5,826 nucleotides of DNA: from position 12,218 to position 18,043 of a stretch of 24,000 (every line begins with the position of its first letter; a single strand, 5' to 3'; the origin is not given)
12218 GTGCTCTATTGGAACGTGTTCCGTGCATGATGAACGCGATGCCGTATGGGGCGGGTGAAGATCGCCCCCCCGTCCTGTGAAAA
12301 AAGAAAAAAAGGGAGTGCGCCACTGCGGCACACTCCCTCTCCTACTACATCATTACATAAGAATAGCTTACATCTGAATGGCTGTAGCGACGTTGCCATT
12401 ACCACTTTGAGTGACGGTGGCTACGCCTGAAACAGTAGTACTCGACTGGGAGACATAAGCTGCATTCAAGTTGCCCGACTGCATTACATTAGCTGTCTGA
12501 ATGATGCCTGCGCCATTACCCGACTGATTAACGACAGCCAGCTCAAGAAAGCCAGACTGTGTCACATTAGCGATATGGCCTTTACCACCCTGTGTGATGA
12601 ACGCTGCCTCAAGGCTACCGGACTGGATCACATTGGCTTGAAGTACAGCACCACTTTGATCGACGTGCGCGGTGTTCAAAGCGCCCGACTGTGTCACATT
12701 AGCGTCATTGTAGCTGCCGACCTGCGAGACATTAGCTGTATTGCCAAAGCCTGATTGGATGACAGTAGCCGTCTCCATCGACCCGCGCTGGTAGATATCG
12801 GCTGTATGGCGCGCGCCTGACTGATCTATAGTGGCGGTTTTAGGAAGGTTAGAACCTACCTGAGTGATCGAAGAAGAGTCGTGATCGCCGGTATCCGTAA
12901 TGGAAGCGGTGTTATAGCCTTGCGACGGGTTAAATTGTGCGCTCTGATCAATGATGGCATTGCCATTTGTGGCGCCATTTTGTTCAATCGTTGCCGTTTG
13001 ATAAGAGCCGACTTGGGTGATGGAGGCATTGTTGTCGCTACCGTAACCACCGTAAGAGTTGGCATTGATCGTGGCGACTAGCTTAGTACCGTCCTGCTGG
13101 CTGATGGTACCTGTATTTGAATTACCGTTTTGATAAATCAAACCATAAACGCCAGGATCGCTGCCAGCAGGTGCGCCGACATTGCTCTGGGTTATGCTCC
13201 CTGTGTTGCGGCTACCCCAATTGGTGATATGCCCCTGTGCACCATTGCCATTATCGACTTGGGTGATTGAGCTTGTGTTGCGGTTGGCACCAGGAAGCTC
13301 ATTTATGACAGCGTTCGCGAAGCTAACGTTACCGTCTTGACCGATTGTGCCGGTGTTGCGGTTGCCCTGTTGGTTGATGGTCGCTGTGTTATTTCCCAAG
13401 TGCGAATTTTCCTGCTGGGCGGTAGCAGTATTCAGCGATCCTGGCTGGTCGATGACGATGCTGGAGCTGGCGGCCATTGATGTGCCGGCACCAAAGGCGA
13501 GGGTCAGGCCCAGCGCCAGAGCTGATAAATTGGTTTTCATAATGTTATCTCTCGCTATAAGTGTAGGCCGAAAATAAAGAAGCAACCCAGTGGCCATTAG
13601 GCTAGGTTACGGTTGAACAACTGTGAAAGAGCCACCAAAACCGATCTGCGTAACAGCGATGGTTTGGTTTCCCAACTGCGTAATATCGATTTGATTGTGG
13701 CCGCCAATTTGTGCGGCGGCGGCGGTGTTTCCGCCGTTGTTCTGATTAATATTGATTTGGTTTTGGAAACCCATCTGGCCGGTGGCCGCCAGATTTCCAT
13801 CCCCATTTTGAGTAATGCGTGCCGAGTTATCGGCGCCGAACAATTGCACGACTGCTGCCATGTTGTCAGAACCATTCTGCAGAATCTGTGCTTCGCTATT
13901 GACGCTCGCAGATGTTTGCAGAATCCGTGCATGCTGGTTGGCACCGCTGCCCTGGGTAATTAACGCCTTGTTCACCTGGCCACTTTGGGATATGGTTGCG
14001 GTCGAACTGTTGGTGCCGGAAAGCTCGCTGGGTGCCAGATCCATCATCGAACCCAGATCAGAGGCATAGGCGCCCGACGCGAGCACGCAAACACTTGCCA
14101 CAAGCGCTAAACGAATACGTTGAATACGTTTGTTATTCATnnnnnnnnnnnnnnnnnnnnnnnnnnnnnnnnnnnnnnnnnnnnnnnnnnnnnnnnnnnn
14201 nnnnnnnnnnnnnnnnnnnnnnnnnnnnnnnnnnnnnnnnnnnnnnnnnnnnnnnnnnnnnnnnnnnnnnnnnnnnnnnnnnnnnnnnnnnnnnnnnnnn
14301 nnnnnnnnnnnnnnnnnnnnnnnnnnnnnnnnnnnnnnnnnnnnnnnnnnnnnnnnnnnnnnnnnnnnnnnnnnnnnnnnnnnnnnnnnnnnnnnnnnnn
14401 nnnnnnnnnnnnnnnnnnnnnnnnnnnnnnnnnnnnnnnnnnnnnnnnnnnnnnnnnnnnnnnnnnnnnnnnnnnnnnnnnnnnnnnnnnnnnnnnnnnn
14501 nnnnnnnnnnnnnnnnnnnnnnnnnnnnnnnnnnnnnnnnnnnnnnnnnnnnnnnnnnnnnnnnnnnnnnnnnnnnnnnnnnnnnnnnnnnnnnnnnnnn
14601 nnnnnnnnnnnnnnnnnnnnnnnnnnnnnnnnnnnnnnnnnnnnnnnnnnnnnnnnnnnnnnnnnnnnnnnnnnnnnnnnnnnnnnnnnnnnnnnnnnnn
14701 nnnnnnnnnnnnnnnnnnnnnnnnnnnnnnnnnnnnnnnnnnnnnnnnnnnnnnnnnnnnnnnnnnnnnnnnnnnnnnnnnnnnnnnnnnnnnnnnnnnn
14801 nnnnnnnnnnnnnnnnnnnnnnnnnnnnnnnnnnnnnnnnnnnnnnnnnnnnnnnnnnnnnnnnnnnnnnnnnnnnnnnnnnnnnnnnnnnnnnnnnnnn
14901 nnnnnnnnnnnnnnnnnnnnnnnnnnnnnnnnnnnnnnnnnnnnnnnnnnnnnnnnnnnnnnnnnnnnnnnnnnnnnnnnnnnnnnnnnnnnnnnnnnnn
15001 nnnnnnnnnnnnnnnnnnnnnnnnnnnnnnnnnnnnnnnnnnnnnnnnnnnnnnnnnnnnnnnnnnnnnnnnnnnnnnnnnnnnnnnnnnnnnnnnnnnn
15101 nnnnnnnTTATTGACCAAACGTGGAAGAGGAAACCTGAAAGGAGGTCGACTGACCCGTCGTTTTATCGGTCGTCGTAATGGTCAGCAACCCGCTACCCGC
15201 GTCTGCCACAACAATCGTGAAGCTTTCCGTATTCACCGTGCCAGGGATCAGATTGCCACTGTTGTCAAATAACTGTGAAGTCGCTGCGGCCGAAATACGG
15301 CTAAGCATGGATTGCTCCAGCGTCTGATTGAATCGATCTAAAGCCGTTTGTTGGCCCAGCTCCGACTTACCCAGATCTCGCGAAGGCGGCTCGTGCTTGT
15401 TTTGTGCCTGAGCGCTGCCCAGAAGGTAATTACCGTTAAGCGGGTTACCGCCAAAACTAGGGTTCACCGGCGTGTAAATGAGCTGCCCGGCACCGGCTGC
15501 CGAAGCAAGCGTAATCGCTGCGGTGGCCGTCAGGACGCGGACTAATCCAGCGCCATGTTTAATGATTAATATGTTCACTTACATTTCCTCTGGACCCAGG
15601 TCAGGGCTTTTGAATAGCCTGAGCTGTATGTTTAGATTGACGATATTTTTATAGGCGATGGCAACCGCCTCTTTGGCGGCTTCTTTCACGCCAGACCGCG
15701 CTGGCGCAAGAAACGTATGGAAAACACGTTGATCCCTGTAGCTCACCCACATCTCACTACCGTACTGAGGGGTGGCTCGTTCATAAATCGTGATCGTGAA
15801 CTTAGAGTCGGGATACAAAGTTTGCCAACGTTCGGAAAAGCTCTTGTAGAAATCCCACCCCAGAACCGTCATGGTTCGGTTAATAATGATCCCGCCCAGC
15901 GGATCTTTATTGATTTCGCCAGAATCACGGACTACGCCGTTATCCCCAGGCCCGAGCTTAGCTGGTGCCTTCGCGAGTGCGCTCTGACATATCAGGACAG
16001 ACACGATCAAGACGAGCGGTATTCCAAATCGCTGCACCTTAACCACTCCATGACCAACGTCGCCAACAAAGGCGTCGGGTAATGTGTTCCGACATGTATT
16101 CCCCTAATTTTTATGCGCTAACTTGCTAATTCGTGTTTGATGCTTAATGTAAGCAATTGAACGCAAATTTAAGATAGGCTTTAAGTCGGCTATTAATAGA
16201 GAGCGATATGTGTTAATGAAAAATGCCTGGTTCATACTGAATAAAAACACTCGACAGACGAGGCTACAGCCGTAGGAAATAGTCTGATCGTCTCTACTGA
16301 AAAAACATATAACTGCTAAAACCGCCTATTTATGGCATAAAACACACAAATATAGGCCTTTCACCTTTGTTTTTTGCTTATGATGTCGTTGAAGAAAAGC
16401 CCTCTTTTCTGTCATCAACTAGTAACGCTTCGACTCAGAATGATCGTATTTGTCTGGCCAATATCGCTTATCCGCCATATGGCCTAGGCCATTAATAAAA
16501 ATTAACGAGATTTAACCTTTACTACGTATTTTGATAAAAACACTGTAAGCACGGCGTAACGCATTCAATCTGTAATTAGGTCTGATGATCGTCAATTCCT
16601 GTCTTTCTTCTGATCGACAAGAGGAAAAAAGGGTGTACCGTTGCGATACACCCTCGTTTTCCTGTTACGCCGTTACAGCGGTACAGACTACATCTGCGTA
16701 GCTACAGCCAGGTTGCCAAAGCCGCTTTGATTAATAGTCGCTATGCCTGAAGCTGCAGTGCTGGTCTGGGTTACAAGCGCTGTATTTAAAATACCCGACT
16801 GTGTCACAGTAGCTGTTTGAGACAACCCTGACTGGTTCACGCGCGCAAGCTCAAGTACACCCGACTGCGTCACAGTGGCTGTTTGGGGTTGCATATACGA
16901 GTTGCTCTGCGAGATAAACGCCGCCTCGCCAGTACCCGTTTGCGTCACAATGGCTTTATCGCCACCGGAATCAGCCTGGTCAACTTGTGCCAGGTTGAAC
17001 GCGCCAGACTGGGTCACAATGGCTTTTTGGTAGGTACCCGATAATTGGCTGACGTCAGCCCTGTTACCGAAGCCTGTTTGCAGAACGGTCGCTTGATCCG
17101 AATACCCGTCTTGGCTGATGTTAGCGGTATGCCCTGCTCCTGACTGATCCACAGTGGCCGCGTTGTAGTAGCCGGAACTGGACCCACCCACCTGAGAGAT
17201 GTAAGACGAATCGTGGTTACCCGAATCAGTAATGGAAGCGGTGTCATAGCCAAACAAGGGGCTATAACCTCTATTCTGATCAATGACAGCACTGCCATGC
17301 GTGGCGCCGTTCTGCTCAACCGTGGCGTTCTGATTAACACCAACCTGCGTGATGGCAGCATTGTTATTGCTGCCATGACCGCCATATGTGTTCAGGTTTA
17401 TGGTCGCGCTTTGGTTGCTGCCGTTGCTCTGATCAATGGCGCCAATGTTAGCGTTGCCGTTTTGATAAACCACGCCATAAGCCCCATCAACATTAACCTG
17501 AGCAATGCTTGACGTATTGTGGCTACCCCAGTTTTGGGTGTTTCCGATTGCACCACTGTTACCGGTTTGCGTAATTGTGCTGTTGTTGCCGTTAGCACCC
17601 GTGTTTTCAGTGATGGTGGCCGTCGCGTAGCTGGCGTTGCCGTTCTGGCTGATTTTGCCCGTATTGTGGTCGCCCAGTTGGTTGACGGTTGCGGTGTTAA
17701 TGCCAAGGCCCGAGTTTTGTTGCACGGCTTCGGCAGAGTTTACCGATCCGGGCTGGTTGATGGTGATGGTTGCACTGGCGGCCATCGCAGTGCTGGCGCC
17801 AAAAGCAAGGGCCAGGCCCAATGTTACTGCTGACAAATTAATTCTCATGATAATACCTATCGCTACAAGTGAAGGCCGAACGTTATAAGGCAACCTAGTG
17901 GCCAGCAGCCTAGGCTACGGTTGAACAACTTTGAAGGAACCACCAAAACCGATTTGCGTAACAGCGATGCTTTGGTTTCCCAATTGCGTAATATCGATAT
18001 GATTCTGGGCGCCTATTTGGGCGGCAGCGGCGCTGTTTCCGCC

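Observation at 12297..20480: Two complete curli loci in head-to-tail tandem, each a single co-directional csgE-F-G-B-A operon without csgD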

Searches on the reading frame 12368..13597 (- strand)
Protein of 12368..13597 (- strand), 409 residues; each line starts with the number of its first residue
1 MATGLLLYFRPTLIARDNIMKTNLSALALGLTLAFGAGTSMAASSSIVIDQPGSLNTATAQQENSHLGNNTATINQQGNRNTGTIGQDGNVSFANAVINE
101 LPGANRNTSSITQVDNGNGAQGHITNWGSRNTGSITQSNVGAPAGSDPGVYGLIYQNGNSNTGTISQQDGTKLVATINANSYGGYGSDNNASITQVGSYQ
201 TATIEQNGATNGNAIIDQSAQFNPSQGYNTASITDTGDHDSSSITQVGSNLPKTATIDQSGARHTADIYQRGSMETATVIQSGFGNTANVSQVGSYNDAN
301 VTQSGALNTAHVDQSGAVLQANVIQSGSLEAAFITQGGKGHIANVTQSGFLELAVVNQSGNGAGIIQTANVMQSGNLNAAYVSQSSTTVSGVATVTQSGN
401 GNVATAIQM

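Call 3: search_protein_families(library=pfam, proteins=[window:12368-13597:-], max_evalue=0.01)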
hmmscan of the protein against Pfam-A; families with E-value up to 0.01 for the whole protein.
window:12368-13597:- (409 aa): 1 family
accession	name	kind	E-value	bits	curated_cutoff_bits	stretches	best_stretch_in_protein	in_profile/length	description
PF07012.17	Curlin_rpt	-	1.1e-30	105.7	20.7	7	276-305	5-34/34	Curlin associated repeat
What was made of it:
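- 12368..13540 (-): Long curlin 'csgA1', 390 aa from the MKTNL start, with about 21 Q-x-G half-repeats. Pfam Curlin_rpt 1.1e-30 (call 3).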

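Call 59: search_protein_families(library=ncbifam, proteins=[window:12368-13540:-], max_evalue=0.001)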
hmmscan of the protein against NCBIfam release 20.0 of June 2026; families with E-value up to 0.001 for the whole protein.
window:12368-13540:- (390 aa): 2 families
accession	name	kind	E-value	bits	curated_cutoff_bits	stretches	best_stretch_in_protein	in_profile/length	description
NF007506.1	PRK10101.1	equivalog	1.8e-36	125.2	165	4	231-319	42-130/151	curli minor subunit CsgB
NF007470.1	PRK10051.1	equivalog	7.2e-22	77.9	160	3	236-308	67-140/150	curli major subunit CsgA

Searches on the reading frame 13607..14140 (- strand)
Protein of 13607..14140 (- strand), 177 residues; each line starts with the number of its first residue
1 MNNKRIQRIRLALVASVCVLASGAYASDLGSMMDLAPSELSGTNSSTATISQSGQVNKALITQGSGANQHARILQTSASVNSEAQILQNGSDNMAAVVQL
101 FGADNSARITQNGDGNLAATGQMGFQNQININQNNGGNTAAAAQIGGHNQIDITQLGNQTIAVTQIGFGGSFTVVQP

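Call 3: search_protein_families(library=pfam, proteins=[window:13607-14140:-], max_evalue=0.01)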
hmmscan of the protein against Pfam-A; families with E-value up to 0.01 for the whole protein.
window:13607-14140:- (177 aa): 1 family
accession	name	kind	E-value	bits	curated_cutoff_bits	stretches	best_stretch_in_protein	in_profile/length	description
PF07012.17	Curlin_rpt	-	5.9e-15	55.4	20.7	3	81-111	3-32/34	Curlin associated repeat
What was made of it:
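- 13607..14140 (-): Short curlin 'csgB1', 177 aa. Pfam Curlin_rpt 5.9e-15 (call 3).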

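Call 59: search_protein_families(library=ncbifam, proteins=[window:13607-14140:-], max_evalue=0.001)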
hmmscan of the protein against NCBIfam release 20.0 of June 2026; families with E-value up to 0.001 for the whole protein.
window:13607-14140:- (177 aa): 2 families
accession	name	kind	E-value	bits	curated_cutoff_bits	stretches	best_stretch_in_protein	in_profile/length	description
NF007506.1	PRK10101.1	equivalog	2.7e-17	62.9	165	2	67-163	43-136/151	curli minor subunit CsgB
NF007470.1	PRK10051.1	equivalog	1e-11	45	160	1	77-175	37-136/150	curli major subunit CsgA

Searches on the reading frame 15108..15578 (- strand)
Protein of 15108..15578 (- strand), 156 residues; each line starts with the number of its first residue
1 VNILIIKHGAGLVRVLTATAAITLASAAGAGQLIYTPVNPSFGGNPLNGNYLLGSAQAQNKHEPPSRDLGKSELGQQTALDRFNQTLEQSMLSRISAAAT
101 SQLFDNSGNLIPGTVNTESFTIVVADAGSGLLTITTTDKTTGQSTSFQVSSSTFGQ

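Call 3: search_protein_families(library=pfam, proteins=[window:15108-15578:-], max_evalue=0.01)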
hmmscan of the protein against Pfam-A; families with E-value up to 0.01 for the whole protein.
window:15108-15578:- (156 aa): 1 family
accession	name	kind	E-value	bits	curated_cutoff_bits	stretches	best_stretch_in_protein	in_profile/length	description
PF10614.14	CsgF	-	1.4e-32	113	25.8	1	15-150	2-132/132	Type VIII secretion system (T8SS), CsgF protein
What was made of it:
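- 15108..15578 (-): csgF1. Pfam CsgF 1.4e-32 (call 3).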

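Call 59: search_protein_families(library=ncbifam, proteins=[window:15108-15578:-], max_evalue=0.001)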
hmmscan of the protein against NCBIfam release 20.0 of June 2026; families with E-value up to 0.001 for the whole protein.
window:15108-15578:- (156 aa): 1 family
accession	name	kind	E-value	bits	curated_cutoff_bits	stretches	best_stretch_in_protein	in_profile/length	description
NF007469.0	PRK10050.1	equivalog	2.5e-16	60.4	171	1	21-151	9-130/138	curli production assembly/transport protein CsgF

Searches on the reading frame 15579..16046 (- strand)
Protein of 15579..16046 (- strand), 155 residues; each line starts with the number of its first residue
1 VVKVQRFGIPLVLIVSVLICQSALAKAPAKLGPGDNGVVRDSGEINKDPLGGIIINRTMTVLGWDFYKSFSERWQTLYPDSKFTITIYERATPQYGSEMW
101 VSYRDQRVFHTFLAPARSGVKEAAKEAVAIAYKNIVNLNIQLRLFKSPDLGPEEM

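Call 3: search_protein_families(library=pfam, proteins=[window:15579-16046:-], max_evalue=0.01)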
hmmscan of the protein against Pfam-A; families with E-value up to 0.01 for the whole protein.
window:15579-16046:- (155 aa): 1 family
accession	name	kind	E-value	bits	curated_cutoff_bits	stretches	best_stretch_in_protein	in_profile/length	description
PF10627.14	CsgE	-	5.8e-30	104.1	25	1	51-154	2-105/105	Curli assembly protein CsgE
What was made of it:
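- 15579..16046 (-): csgE1. Pfam CsgE 5.8e-30 (call 3).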

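Call 59: search_protein_families(library=ncbifam, proteins=[window:15579-16046:-], max_evalue=0.001)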
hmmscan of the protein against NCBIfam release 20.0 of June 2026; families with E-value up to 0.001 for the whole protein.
window:15579-16046:- (155 aa): 1 family
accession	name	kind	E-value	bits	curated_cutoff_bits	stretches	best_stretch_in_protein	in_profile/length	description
NF007701.0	PRK10386.1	equivalog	4e-18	65.5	137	1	47-154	24-128/129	curli production assembly/transport protein CsgE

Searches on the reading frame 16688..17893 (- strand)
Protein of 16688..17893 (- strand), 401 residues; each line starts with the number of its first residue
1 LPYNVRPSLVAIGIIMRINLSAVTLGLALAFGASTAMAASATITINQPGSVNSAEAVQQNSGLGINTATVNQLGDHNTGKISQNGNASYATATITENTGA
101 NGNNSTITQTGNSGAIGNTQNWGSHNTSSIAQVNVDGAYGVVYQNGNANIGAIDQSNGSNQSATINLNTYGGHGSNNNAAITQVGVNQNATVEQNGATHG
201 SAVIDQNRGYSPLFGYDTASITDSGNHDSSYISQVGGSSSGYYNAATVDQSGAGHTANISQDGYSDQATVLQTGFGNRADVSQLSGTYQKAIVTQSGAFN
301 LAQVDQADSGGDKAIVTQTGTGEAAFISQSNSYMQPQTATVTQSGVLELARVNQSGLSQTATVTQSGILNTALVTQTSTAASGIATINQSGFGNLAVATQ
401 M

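Call 3: search_protein_families(library=pfam, proteins=[window:16688-17893:-], max_evalue=0.01)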
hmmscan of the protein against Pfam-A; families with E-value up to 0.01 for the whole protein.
window:16688-17893:- (401 aa): 1 family
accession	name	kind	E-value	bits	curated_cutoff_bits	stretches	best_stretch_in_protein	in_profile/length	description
PF07012.17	Curlin_rpt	-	2.8e-24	85.2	20.7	5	256-283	5-32/34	Curlin associated repeat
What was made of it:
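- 16688..17848 (-): Long curlin 'csgA2', 386 aa from the MRINL start, with about 20 Q-x-G half-repeats. Pfam Curlin_rpt 2.8e-24 (call 3).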

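Call 59: search_protein_families(library=ncbifam, proteins=[window:16688-17848:-], max_evalue=0.001)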
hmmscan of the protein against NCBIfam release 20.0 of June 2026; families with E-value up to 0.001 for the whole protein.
window:16688-17848:- (386 aa): 3 families
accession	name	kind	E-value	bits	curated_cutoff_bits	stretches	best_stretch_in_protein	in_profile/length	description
NF007506.1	PRK10101.1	equivalog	2.9e-30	105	165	3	224-316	40-130/151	curli minor subunit CsgB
NF007470.1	PRK10051.1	equivalog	3.6e-22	78.9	160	2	227-314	63-149/150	curli major subunit CsgA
NF010166.0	PRK13646.1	equivalog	0.00038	19.8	458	1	267-331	6-69/286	energy-coupling factor transporter ATPase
